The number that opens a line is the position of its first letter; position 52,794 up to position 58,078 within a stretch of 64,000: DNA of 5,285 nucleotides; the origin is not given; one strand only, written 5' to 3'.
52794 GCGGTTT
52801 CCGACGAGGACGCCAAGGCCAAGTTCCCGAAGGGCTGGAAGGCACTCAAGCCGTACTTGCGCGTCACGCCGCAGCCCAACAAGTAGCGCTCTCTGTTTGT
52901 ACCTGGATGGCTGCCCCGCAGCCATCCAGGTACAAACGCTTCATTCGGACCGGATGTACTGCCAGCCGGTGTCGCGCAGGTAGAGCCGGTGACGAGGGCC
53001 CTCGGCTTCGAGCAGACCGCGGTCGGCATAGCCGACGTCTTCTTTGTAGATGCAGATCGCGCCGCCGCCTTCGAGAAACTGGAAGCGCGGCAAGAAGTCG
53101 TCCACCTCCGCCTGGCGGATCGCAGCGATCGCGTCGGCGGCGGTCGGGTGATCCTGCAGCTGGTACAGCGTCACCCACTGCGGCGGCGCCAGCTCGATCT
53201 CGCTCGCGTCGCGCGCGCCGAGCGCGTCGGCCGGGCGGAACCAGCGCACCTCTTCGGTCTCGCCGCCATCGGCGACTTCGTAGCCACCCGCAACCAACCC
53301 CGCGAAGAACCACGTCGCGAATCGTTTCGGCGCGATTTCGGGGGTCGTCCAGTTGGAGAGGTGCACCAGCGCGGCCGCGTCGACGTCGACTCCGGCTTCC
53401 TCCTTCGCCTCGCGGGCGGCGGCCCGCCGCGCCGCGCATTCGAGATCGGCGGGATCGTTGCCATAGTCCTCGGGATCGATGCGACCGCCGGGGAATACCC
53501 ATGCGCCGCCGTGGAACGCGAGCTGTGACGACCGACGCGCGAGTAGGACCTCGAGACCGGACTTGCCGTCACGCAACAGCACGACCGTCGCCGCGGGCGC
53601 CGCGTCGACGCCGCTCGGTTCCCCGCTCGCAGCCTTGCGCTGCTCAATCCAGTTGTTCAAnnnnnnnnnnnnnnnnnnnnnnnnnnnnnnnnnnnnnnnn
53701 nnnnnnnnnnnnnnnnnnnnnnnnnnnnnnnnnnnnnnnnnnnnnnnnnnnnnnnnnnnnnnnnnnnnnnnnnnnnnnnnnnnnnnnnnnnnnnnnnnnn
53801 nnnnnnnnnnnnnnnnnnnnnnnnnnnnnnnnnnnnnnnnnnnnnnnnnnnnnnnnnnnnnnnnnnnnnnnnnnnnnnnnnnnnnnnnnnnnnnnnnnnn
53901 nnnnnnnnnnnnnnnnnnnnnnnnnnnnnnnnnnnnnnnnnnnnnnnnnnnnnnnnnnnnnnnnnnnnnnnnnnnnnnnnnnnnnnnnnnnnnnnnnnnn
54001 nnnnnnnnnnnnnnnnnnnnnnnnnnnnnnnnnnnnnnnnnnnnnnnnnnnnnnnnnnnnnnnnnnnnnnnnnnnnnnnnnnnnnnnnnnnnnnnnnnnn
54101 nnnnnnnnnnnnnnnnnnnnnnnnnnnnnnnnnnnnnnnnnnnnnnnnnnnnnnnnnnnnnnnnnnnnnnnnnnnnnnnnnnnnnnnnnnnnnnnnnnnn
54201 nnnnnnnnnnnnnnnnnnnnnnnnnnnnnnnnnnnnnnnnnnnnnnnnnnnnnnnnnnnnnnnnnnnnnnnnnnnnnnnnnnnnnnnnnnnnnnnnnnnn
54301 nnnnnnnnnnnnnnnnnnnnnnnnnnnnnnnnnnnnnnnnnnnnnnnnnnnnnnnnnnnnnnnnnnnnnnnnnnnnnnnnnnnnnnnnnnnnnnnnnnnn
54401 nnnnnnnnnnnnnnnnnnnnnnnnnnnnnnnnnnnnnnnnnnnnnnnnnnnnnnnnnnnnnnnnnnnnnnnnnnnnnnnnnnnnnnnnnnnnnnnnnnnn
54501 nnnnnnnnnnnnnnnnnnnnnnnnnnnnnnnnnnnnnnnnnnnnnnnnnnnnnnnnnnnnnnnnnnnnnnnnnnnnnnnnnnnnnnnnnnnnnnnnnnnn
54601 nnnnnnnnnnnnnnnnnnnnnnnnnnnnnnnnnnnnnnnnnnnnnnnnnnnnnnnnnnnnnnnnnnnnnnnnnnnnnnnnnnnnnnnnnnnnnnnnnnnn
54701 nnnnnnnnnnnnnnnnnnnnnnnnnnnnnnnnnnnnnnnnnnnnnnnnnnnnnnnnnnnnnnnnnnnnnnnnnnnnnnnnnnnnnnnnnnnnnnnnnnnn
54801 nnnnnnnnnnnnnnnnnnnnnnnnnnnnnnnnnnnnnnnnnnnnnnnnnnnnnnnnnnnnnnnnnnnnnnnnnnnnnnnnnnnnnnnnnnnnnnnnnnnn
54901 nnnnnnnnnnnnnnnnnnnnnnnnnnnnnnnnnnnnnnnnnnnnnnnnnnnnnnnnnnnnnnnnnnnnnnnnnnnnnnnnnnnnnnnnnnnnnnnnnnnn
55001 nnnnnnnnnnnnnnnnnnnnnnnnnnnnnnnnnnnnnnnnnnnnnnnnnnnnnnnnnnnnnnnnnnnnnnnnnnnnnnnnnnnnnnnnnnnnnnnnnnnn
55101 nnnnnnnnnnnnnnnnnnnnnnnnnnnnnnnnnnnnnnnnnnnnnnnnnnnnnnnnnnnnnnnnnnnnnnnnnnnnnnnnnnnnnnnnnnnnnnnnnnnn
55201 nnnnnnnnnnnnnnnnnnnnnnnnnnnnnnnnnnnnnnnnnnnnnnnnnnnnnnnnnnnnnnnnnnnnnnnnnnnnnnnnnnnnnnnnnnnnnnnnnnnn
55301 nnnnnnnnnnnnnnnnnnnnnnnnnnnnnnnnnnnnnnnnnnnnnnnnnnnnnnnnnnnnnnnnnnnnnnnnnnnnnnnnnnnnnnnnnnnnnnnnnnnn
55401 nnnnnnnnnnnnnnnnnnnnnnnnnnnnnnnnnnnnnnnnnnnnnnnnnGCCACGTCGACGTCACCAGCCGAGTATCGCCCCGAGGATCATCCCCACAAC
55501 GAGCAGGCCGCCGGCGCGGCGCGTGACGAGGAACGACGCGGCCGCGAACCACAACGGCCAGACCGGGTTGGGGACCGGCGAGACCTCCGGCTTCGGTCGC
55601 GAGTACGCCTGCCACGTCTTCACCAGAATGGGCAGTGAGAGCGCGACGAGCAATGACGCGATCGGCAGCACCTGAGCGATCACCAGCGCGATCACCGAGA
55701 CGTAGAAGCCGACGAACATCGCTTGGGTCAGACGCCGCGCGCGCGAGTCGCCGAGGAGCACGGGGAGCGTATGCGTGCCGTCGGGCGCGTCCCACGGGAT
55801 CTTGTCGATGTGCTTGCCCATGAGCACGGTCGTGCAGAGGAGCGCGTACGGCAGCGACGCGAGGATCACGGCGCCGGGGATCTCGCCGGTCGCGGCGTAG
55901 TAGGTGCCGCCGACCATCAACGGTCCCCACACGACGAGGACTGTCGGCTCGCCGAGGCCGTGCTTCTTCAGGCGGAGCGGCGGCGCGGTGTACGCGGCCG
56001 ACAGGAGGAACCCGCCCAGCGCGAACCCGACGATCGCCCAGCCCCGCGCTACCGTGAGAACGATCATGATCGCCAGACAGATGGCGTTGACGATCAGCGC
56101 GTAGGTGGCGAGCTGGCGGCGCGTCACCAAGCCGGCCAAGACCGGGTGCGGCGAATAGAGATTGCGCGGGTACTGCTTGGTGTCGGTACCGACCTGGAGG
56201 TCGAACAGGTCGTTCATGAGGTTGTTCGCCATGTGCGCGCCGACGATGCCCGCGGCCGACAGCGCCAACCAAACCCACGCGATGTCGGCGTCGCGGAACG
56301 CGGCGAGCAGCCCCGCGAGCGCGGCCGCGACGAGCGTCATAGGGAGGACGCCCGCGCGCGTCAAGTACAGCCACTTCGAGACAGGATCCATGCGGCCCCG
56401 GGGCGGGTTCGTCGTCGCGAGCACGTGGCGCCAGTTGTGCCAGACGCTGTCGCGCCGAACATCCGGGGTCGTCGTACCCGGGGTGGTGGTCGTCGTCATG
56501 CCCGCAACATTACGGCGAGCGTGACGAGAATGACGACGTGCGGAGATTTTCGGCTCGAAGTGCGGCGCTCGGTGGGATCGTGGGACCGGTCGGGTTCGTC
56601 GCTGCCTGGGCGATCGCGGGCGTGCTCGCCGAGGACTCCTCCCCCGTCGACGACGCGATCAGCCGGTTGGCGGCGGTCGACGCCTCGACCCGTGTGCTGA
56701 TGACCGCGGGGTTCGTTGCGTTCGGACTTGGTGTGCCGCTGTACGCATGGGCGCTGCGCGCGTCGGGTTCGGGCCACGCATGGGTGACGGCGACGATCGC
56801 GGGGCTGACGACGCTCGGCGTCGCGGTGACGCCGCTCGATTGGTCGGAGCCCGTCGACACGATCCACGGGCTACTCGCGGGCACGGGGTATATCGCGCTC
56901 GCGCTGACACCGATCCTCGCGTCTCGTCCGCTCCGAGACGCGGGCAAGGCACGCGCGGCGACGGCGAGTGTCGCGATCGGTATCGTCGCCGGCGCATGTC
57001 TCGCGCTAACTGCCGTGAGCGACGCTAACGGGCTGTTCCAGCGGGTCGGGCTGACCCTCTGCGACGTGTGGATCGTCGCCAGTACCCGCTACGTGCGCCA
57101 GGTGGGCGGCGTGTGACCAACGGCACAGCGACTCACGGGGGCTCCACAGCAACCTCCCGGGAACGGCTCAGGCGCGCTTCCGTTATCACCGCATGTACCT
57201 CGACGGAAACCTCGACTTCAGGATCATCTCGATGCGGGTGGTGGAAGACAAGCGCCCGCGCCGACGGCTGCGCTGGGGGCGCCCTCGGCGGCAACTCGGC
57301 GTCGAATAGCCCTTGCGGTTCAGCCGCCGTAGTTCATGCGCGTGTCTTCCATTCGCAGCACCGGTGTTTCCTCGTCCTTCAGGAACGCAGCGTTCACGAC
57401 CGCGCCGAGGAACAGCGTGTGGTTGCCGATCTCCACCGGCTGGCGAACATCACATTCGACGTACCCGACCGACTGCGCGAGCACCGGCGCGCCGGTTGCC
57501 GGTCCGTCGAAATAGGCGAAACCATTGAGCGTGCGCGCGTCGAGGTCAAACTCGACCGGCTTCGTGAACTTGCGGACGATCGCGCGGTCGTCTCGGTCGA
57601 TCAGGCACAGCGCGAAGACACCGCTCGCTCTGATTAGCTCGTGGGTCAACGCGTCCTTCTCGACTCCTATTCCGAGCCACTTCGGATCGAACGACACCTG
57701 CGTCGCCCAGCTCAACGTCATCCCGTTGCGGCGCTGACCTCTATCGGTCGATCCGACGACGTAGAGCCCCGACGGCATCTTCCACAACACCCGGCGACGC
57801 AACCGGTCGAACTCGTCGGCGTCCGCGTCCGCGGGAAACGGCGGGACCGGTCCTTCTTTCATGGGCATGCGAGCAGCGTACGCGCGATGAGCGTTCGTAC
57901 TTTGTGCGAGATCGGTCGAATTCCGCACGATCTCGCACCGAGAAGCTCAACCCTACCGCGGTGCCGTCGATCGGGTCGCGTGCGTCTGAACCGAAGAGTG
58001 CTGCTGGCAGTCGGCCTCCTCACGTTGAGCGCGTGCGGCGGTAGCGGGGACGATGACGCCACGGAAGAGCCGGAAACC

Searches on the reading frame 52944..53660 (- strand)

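Call 67: search_protein_families(library=pfam, proteins=[window:52944-53660:-], max_evalue=0.001)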
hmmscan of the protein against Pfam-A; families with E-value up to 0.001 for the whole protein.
window:52944-53660:- (239 aa): 1 family
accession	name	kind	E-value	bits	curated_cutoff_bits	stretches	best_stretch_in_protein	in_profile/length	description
PF00293.34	NUDIX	-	4.2e-17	62.8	21.1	1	22-149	4-119/134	NUDIX domain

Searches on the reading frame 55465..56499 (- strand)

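Call 67: search_protein_families(library=pfam, proteins=[window:55465-56499:-], max_evalue=0.001)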
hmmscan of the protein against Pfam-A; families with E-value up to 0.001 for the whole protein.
window:55465-56499:- (345 aa): 1 family
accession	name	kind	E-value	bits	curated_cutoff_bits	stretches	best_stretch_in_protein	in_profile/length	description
PF01040.23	UbiA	-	7.9e-26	91.3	34.2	1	57-302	2-238/250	UbiA prenyltransferase family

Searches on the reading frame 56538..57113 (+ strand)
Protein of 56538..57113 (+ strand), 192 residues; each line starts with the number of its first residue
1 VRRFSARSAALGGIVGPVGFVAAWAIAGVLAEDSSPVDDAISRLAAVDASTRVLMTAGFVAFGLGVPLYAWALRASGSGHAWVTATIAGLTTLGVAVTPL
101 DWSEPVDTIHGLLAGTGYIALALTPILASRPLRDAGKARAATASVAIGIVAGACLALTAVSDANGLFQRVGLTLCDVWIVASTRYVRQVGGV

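Call 67: search_protein_families(library=pfam, proteins=[window:56538-57113:+], max_evalue=0.001)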
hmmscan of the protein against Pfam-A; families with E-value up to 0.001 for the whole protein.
window:56538-57113:+ (192 aa): 1 family
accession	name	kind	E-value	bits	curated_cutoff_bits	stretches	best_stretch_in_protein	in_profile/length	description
PF06197.19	DUF998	-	6.5e-21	75.3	30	1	14-183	1-182/184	Protein of unknown function (DUF998)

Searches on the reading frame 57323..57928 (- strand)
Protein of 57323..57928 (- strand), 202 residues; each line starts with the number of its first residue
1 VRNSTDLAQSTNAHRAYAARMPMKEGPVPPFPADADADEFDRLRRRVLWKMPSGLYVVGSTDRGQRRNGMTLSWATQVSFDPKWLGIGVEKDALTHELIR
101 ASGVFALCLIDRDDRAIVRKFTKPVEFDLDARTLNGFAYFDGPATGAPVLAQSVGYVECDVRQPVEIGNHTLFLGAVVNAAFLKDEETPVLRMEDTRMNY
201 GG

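Call 67: search_protein_families(library=pfam, proteins=[window:57323-57928:-], max_evalue=0.001)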
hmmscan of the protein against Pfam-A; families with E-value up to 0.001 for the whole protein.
window:57323-57928:- (202 aa): 1 family
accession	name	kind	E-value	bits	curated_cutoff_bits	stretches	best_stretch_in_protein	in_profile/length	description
PF01613.24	Flavin_Reduct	-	6.2e-32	111.3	27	1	50-191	3-142/153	Flavin reductase like domain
